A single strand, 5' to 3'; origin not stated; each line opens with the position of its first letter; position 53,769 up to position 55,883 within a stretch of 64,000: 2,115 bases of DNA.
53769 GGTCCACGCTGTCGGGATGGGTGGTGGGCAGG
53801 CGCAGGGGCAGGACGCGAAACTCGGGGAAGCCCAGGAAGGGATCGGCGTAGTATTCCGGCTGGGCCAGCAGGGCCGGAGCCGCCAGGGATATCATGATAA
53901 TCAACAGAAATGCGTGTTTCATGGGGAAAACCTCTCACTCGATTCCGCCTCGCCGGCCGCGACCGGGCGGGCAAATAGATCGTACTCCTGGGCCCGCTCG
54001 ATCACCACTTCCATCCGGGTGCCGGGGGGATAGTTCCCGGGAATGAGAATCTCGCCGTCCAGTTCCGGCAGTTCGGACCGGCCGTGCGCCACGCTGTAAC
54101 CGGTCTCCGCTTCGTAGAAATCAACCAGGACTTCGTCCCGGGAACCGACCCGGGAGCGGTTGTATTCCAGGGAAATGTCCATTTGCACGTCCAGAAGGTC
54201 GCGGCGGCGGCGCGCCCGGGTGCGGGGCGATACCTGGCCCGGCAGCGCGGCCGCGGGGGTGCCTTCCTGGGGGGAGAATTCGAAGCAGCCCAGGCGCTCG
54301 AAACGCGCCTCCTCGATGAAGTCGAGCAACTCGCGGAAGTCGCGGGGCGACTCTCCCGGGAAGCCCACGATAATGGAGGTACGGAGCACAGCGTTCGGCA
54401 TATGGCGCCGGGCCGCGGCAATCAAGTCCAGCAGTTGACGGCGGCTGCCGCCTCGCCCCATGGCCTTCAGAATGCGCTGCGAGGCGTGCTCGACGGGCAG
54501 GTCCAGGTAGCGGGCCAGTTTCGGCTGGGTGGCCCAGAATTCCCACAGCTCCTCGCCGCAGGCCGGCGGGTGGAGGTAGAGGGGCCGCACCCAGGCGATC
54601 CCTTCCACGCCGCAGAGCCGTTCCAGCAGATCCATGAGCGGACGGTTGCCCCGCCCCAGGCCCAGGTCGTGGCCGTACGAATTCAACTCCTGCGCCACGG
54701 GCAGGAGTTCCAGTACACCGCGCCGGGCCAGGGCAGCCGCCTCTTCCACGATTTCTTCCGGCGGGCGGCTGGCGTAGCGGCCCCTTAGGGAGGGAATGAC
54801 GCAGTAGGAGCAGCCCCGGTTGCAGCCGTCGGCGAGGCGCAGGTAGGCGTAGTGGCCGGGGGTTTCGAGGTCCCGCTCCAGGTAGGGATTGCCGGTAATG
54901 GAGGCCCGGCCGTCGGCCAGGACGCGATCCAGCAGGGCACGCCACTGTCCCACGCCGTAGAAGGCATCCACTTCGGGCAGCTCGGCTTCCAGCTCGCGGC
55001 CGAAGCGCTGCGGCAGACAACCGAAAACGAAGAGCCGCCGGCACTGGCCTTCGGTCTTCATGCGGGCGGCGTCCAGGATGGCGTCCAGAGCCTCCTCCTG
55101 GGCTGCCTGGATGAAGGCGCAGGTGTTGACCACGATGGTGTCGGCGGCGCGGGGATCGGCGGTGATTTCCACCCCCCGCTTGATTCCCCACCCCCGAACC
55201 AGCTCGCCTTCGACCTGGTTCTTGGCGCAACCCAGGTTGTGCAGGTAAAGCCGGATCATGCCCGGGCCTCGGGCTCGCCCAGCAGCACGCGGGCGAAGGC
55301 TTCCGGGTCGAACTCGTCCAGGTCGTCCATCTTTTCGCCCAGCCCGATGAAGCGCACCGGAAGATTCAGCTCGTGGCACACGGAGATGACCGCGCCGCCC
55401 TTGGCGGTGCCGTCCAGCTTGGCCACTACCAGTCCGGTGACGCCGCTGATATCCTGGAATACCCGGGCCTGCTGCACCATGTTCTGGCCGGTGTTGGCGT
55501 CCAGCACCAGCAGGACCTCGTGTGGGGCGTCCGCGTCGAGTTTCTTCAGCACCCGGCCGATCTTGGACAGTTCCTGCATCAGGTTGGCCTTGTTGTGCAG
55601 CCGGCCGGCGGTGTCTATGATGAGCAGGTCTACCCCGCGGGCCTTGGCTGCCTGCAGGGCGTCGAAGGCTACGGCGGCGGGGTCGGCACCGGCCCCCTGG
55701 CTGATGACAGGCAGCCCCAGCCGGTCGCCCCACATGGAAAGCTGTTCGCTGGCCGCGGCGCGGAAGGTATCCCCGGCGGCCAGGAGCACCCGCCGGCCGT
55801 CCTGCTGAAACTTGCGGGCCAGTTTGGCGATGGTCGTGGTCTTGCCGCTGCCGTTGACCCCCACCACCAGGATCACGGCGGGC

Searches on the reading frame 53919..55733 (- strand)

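Call 71: search_protein_families(library=pfam, proteins=[window:53919-55733:-], max_evalue=0.001)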
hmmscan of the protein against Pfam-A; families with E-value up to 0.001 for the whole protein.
window:53919-55733:- (604 aa): 3 families
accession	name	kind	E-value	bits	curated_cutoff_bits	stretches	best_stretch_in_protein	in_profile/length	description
PF04055.27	Radical_SAM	-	5.6e-22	79.1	29.5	1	301-473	4-166/166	Radical SAM superfamily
PF00919.26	UPF0004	-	4.7e-21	75.1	27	1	161-260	1-98/98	Uncharacterized protein family UPF0004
PF18693.7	TRAM_2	-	1.7e-07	31.7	27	1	529-591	1-63/63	TRAM domain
